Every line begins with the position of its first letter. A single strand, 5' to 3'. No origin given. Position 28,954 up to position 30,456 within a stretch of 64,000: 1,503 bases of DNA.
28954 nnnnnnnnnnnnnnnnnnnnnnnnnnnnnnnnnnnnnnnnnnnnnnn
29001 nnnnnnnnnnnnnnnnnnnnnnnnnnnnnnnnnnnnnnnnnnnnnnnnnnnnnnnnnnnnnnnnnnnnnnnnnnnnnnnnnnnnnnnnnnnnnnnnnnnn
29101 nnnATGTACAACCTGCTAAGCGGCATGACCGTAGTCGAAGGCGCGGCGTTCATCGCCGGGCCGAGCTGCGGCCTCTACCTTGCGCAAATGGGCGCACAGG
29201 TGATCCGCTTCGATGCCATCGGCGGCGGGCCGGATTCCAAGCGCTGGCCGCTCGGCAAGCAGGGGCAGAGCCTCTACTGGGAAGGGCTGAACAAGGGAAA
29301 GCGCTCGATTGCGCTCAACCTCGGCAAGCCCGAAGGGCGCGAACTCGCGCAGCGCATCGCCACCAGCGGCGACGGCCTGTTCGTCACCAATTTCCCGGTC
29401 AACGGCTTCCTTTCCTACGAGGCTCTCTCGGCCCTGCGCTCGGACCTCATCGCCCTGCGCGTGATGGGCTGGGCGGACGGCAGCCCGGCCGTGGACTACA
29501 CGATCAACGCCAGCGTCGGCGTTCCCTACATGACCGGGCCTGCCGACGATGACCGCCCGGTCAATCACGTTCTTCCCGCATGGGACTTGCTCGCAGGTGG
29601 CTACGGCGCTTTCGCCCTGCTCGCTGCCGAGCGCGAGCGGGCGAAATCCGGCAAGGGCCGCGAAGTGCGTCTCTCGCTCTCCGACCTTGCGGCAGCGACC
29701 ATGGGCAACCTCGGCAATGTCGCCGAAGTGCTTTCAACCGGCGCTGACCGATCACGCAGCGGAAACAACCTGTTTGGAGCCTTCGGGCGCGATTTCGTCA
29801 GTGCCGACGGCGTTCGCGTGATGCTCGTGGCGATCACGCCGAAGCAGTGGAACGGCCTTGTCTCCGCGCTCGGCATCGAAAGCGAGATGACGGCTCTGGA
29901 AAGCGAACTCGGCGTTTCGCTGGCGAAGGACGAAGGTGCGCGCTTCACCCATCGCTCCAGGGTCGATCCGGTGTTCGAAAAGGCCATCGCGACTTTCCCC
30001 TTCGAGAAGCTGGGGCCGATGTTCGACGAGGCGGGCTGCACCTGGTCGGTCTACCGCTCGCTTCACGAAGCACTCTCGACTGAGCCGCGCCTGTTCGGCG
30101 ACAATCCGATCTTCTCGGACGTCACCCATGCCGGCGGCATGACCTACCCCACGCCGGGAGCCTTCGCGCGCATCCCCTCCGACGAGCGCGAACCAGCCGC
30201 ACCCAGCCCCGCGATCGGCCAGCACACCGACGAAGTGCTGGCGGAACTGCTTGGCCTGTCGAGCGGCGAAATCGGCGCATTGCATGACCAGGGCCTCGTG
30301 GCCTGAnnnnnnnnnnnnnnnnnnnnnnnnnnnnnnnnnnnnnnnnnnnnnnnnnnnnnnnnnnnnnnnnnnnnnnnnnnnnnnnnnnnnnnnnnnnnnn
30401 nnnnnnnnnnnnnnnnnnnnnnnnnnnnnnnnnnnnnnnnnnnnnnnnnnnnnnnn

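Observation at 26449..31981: acd-hbd-mct-mcd operon: catabolic exit via methylsuccinyl-CoA and mesaconyl-CoA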

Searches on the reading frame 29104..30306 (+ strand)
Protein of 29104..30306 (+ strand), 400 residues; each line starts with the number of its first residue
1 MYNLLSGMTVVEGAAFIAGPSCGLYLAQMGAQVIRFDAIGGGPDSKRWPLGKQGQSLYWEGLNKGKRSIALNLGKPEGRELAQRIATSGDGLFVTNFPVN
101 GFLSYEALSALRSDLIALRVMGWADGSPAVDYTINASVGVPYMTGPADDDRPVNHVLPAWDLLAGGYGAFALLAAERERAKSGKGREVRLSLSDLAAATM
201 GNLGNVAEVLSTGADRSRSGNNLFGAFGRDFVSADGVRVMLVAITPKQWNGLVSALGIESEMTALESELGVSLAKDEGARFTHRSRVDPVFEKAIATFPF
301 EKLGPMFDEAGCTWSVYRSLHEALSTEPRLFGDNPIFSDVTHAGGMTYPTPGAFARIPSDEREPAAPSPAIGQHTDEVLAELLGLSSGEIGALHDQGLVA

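Call 15: find_homologous_proteins(query=window:29104-30306:+)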
Query window:29104-30306:+ (400 aa): 7714 proteins with E <= 0.001 among 8000 candidates; the best 120 are listed.
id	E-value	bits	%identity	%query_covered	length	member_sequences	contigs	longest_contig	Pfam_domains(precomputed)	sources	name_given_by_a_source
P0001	2.4e-252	855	95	100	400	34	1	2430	PF02515.23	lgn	-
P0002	1.6e-248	842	94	100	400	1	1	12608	PF02515.23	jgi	jgi:2-methylfumaryl-CoA isomerase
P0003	4.3e-246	834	93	100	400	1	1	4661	PF02515.23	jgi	jgi:2-methylfumaryl-CoA isomerase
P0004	1.0e-244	830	93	100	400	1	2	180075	PF02515.23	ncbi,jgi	jgi:2-methylfumaryl-CoA isomerase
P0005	4.0e-244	828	92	100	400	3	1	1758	PF02515.23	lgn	-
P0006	2.1e-240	815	91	100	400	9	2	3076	PF02515.23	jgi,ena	jgi:2-methylfumaryl-CoA isomerase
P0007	2.4e-232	789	87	100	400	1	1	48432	PF02515.23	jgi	jgi:2-methylfumaryl-CoA isomerase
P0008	1.8e-230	783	86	100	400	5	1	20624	PF02515.23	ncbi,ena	-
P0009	5.4e-226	768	85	100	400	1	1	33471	PF02515.23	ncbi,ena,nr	ncbi:MAG: CoA transferase [Sphingomonadaceae bacterium]|nr:CoA transferase [Sphingomonadaceae bacter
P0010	3.9e-224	762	84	100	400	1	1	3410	PF02515.23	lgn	-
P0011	4.4e-206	702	78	100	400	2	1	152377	PF02515.23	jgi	jgi:2-methylfumaryl-CoA isomerase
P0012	3.1e-203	693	76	100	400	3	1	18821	PF02515.23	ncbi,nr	ncbi:MAG TPA: CoA transferase [Sphingobium sp.]|nr:CoA transferase [Sphingobium sp.]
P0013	5.1e-203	692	77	100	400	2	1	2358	PF02515.23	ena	-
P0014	5.3e-203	692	76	100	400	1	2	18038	PF02515.23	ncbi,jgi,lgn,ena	-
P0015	3.6e-202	690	75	100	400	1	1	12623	PF02515.23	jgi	jgi:2-methylfumaryl-CoA isomerase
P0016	2.1e-201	687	75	100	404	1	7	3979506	PF02515.23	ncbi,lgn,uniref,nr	ncbi:CoA transferase [Novosphingobium pentaromativorans]|uniref:L-carnitine dehydratase/bile acid-in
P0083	1.1e-183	629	70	100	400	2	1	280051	PF02515.23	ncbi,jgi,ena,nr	ncbi:MAG TPA: CoA transferase [Steroidobacteraceae bacterium]|nr:CoA transferase [Steroidobacteracea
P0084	1.6e-183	628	67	100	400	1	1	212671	PF02515.23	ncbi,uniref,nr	ncbi:carnitine dehydratase [Erythrobacter litoralis]|uniref:CoA transferase n=1 Tax=Erythrobacter li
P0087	4.1e-183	627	67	100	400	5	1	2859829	PF02515.23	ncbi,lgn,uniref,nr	ncbi:CoA transferase [Parasphingopyxis lamellibrachiae]|uniref:2-methylfumaryl-CoA isomerase n=1 Tax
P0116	1.5e-177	609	70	100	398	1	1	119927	PF02515.23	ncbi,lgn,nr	ncbi:MAG: 2-methylfumaryl-CoA isomerase [Bradyrhizobium sp.]|nr:2-methylfumaryl-CoA isomerase [Brady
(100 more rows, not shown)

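Call 19: find_encoding_contigs(protein=P0016, flank=10000, max_places=2)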
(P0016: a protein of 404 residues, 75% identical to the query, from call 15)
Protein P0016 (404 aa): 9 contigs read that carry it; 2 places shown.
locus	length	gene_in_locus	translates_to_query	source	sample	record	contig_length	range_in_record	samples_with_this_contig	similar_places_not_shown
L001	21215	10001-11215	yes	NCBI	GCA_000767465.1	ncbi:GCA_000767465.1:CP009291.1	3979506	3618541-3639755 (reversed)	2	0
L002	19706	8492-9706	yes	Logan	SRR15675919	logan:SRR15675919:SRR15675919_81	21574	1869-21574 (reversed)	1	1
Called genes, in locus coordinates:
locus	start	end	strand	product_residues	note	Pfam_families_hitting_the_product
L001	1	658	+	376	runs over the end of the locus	PF01636:APH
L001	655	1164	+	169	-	-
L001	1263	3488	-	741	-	PF07715:Plug, PF00593:TonB_dep_Rec_b-barrel, PF14905:OMP_b-brl_3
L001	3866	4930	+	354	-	PF08240:ADH_N, PF00107:ADH_zinc_N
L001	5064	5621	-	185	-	-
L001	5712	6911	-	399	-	PF04909:Amidohydro_2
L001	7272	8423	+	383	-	PF02771:Acyl-CoA_dh_N, PF02770:Acyl-CoA_dh_M, PF00441:Acyl-CoA_dh_1, PF08028:Acyl-CoA_dh_2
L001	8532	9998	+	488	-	PF02737:3HCDH_N, PF00725:3HCDH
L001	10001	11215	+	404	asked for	PF02515:CoA_transf_3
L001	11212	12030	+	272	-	-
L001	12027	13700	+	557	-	PF02771:Acyl-CoA_dh_N, PF02770:Acyl-CoA_dh_M, PF00441:Acyl-CoA_dh_1, PF08028:Acyl-CoA_dh_2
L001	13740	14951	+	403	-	PF00108:Thiolase_N, PF02803:Thiolase_C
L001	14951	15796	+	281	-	PF03328:HpcH_HpaI, PF15617:C-C_Bond_Lyase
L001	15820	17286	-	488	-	PF00501:AMP-binding, PF13193:AMP-binding_C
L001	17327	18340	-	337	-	PF02779:Transket_pyr, PF02780:Transketolase_C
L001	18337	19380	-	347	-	PF00676:E1_dh, PF02775:TPP_enzyme_C (faint)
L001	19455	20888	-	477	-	PF00171:Aldedh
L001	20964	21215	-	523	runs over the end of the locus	PF00501:AMP-binding, PF13193:AMP-binding_C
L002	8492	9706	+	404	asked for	PF02515:CoA_transf_3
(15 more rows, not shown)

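Call 20: find_encoding_contigs(protein=P0116, flank=10000, max_places=2)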
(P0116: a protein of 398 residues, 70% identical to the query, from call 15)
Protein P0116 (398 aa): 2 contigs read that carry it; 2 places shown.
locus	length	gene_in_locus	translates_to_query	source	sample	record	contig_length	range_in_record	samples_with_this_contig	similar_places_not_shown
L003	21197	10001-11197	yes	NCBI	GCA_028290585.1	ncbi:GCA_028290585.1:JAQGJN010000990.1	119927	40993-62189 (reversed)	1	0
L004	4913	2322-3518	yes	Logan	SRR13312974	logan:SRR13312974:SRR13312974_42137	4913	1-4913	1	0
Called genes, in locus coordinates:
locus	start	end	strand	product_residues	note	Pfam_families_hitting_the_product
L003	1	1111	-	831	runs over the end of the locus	PF07715:Plug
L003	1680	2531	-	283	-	PF00106:adh_short, PF08659:KR, PF13561:adh_short_C2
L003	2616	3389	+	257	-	PF07729:FCD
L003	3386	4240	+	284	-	PF09924:LPG_synthase_C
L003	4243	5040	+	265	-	PF11716:MDMPI_N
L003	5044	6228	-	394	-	PF02515:CoA_transf_3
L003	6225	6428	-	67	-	-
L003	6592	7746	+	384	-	PF02771:Acyl-CoA_dh_N, PF02770:Acyl-CoA_dh_M, PF00441:Acyl-CoA_dh_1, PF22924:ACOX_C_alpha1 (faint), PF08028:Acyl-CoA_dh_2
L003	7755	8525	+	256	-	PF00378:ECH_1, PF16113:ECH_2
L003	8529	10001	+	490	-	PF02737:3HCDH_N, PF00725:3HCDH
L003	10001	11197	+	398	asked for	PF02515:CoA_transf_3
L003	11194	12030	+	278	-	PF13452:FAS1_DH_region (weak), PF27832:Htd2 (weak)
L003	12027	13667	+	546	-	PF02771:Acyl-CoA_dh_N, PF02770:Acyl-CoA_dh_M, PF00441:Acyl-CoA_dh_1, PF08028:Acyl-CoA_dh_2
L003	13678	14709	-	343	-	PF12146:Hydrolase_4, PF00561:Abhydrolase_1, PF12697:Abhydrolase_6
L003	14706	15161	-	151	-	PF13577:SnoaL_4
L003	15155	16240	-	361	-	PF02771:Acyl-CoA_dh_N, PF00441:Acyl-CoA_dh_1, PF08028:Acyl-CoA_dh_2 (weak)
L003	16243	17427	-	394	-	PF02771:Acyl-CoA_dh_N, PF02770:Acyl-CoA_dh_M, PF00441:Acyl-CoA_dh_1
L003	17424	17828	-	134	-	PF13622:4HBT_3 (weak), PF03061:4HBT (faint)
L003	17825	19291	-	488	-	PF00501:AMP-binding, PF13193:AMP-binding_C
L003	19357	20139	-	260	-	PF00378:ECH_1, PF16113:ECH_2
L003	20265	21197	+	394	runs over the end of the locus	PF02515:CoA_transf_3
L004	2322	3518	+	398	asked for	PF02515:CoA_transf_3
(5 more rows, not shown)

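Call 25: find_related_loci(query=window:29104-30306:+, collection=genome_contigs, flank=10000)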
Query window:29104-30306:+ (400 aa) in genome_contigs; peptide patterns used: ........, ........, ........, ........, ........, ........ (x = any residue, [..] = any of these).
600 stretches matched a pattern (row limit reached: there are more); 532 encode a relative of the query (tblastn E <= 1e-3); the best 80 are kept; 80 distinct loci.
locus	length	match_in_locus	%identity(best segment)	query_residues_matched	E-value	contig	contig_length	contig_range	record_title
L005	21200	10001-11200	94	1-400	0e+0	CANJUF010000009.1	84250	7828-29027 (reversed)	MAG: Sphingomonadaceae bacterium isolate RH-23may17-936 genome assembly, contig: RH-23may17-C1948, whole genome shotgun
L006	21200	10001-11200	93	1-400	0e+0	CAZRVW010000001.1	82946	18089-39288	MAG TPA_asm: uncultured Novosphingobium sp. isolate SRP134809_co1_607 genome assembly, contig: NODE_429_length_82946_cov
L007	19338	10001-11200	92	1-400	0e+0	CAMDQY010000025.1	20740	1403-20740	MAG: Novosphingobium sp. Chol11 isolate TrH-25oct19-8 genome assembly, contig: TrH-25oct19-C4855, whole genome shotgun s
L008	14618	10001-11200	85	1-400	0e+0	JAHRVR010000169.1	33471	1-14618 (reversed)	MAG: Sphingomonadaceae bacterium isolate DC_out238 k91_3955659, whole genome shotgun sequence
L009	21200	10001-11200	77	1-400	0e+0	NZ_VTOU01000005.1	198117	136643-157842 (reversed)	Sphingomonas montanisoli strain ZX XEX_5, whole genome shotgun sequence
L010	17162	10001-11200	76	1-400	0e+0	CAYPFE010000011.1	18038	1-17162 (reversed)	MAG TPA_asm: uncultured Novosphingobium sp. isolate SRP134809_co1_553 genome assembly, contig: NODE_5845_length_18038_co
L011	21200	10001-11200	75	1-400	0e+0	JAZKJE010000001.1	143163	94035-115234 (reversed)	MAG: Pseudomonadota bacterium isolate ADI_DC_SW_02_SPN_11032020-bin088_1 DCSW02SPN_B088_1_000000000001, whole genome sho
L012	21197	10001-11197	72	1-399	0e+0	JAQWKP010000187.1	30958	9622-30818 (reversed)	MAG: Novosphingobium sp. isolate cluster2_bin.102 k141_1705719, whole genome shotgun sequence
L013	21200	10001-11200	72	1-400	0e+0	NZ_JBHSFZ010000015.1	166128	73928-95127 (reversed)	Sphingobium tyrosinilyticum strain CGMCC 1.16225 velvet_auto_105_15, whole genome shotgun sequence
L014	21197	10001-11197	70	1-399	0e+0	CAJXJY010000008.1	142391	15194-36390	MAG TPA_asm: uncultured Altererythrobacter sp. isolate SRR6201692_bin.6_MetaBAT_v2.12.1_MAG genome assembly, contig: NOD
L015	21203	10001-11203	75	1-400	0e+0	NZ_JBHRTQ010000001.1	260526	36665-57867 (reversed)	Novosphingobium bradum strain KCTC 42984 platanus_K_21_77_1, whole genome shotgun sequence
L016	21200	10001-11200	70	1-400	0e+0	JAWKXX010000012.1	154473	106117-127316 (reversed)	MAG: Novosphingobium sp. isolate ABC2.81 ABC2.81.fa-12, whole genome shotgun sequence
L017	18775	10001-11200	68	1-400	0e+0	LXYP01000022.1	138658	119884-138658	Sphingomonadales bacterium EhC05 A9_Contig29, whole genome shotgun sequence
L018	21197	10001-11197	67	1-399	0e+0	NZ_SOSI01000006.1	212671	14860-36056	Erythrobacter litoralis strain SNB-035 NODE_6_length_212671_cov_34.691073, whole genome shotgun sequence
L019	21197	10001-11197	67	1-399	0e+0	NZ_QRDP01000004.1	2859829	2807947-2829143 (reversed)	Parasphingopyxis lamellibrachiae strain DSM 26725 Ga0244568_101, whole genome shotgun sequence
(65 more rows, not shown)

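Call 27: search_protein_families(library=ncbifam, proteins=[L001:11212-12030:+, L003:11194-12030:+, L001:14951-15796:+], max_evalue=0.00001)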
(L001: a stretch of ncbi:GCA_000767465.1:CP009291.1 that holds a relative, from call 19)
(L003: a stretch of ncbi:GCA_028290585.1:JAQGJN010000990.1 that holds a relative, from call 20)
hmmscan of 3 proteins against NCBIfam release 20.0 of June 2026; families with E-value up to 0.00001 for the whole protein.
L001:11212-12030:+ (272 aa): 0 families

L003:11194-12030:+ (278 aa): 0 families

L001:14951-15796:+ (281 aa): 4 families
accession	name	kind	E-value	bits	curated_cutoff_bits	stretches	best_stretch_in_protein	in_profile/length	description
NF038242.1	RipC_Ccl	equivalog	1.5e-53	182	375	1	3-281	1-268/268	itaconate degradation C-C-lyase RipC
TIGR01588.1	citE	equivalog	9.6e-47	159.4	443.4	1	4-279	4-281/288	citrate (pro-3S)-lyase subunit beta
NF041626.1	malyCoAlyase_Halo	equivalog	9.9e-12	44.4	500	1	25-268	34-300/340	L-malyl-CoA/beta-methylmalyl-CoA lyase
NF041315.1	malate_syn_AceB_Halo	equivalog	2.5e-07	29.7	780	1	170-266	204-300/429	malate synthase AceB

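Call 36: search_solved_structures(query=window:29104-30306:+, show_alignments=2, max_evalue=1e-50)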
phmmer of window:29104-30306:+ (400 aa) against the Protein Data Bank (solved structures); distinct sequences matched with E-value up to 1e-50: 2.
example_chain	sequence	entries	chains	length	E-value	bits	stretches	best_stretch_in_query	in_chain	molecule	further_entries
7xkg_A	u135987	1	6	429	6.6e-118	397.2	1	2-400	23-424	Acyl-CoA transferase/carnitine dehydratase-like protein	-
8apq_A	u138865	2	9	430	7.4e-113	380.6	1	3-400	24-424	2-methylfumaryl-CoA isomerase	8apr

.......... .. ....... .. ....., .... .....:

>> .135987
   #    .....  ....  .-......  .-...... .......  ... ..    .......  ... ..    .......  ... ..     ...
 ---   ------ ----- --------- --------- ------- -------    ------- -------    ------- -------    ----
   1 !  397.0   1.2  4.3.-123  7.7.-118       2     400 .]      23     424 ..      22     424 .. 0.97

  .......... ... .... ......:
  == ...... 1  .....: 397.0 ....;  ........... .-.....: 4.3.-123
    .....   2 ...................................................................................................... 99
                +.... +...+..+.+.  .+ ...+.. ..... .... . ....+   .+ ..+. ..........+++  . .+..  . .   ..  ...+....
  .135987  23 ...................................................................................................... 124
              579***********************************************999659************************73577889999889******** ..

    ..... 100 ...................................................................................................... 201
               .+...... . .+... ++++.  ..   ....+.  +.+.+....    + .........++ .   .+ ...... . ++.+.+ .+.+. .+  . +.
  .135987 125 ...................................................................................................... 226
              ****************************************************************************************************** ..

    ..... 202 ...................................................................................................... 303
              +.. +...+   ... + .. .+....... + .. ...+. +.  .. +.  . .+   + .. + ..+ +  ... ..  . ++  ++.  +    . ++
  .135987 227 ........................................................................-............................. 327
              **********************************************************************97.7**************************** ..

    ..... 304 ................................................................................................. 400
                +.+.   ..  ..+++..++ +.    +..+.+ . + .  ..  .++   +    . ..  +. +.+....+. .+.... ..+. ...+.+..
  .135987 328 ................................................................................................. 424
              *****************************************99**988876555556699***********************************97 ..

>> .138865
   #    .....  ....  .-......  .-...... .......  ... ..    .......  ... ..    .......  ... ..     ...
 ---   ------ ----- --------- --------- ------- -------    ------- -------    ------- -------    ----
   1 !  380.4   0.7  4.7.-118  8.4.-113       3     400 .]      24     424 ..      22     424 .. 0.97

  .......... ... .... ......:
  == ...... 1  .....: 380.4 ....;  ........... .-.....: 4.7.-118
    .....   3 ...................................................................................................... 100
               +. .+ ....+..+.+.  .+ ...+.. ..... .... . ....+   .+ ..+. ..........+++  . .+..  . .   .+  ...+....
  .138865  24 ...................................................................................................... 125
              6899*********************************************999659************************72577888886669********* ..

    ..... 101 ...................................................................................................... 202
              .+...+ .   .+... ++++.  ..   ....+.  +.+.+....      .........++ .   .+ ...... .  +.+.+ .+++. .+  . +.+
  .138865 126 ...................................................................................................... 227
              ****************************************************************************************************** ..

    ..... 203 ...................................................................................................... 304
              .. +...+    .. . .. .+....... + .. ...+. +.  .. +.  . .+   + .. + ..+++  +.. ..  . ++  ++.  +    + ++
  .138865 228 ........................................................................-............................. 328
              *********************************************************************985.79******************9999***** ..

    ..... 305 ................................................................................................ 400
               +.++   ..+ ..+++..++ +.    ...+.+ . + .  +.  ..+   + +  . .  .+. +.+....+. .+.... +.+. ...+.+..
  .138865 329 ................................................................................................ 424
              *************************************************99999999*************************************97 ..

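Call 40: search_solved_structures(query=L001:11212-12030:+, max_evalue=1)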
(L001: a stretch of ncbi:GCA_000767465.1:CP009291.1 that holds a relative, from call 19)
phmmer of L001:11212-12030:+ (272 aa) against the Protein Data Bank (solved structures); distinct sequences matched with E-value up to 1: 5.
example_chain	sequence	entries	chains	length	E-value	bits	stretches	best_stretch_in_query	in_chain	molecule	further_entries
8huc_A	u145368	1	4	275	4.8e-49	170.2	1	16-249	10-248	MaoC_dehydrat_N domain-containing protein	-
8khg_A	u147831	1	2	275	6e-49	169.8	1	16-249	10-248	Itaconyl-CoA hydratase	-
3wew_A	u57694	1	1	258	0.00014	24.4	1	152-242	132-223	HtdX dehydratase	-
4oob_A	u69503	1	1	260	0.00014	24.4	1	152-242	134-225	Uncharacterized protein HtdX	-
9wf2_B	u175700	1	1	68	0.62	12.4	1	132-165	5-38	Osteocalcin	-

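Call 44: find_encoding_contigs(protein=P0084, flank=10000, max_places=1)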
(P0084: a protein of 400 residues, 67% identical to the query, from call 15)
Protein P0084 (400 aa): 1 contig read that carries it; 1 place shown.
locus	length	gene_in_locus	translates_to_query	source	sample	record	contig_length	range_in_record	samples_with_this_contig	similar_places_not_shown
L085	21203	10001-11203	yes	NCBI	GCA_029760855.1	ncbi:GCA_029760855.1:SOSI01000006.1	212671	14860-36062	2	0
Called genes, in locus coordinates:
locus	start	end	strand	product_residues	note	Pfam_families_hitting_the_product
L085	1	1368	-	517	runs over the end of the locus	PF00501:AMP-binding, PF13193:AMP-binding_C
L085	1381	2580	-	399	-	PF02515:CoA_transf_3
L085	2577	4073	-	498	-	PF00501:AMP-binding, PF13193:AMP-binding_C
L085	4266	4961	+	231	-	-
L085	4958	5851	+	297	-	PF04240:Caroten_synth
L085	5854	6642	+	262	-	PF27522:YDMC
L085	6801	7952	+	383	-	PF02771:Acyl-CoA_dh_N, PF02770:Acyl-CoA_dh_M, PF00441:Acyl-CoA_dh_1, PF08028:Acyl-CoA_dh_2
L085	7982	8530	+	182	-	-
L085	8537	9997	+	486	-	PF02737:3HCDH_N, PF00725:3HCDH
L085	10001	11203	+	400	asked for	PF02515:CoA_transf_3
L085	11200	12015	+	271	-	PF13452:FAS1_DH_region (weak), PF27832:Htd2 (weak)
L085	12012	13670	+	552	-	PF02771:Acyl-CoA_dh_N, PF02770:Acyl-CoA_dh_M, PF00441:Acyl-CoA_dh_1, PF08028:Acyl-CoA_dh_2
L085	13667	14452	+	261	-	PF00378:ECH_1, PF16113:ECH_2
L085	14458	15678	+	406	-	PF00108:Thiolase_N, PF02803:Thiolase_C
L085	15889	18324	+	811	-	PF07715:Plug, PF00593:TonB_dep_Rec_b-barrel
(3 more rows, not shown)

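Call 45: find_encoding_contigs(protein=P0087, flank=10000, max_places=1)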
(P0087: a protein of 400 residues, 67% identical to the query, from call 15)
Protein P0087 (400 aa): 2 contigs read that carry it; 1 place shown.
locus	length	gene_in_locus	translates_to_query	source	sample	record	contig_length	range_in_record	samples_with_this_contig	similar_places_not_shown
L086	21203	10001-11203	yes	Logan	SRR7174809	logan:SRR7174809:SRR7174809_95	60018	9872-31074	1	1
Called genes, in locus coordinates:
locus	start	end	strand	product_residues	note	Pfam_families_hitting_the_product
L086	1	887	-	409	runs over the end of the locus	PF00108:Thiolase_N, PF02803:Thiolase_C (weak), PF22691:Thiolase_C_1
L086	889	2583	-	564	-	PF00501:AMP-binding, PF13193:AMP-binding_C (faint)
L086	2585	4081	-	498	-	PF03055:RPE65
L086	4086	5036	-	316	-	PF03060:NMO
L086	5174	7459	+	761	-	PF07715:Plug, PF00593:TonB_dep_Rec_b-barrel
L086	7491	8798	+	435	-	PF00144:Beta-lactamase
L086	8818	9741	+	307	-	PF01638:HxlR, PF03551:PadR (faint), PF13601:HTH_34 (faint), PF01638:HxlR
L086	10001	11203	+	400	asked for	PF02515:CoA_transf_3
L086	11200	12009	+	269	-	PF13452:FAS1_DH_region (weak), PF27832:Htd2 (weak)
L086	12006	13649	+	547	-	PF02771:Acyl-CoA_dh_N, PF02770:Acyl-CoA_dh_M, PF00441:Acyl-CoA_dh_1, PF08028:Acyl-CoA_dh_2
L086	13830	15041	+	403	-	PF00108:Thiolase_N, PF02803:Thiolase_C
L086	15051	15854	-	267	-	PF00378:ECH_1, PF16113:ECH_2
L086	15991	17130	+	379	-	PF02771:Acyl-CoA_dh_N, PF02770:Acyl-CoA_dh_M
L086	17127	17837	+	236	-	PF00441:Acyl-CoA_dh_1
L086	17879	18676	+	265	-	PF11716:MDMPI_N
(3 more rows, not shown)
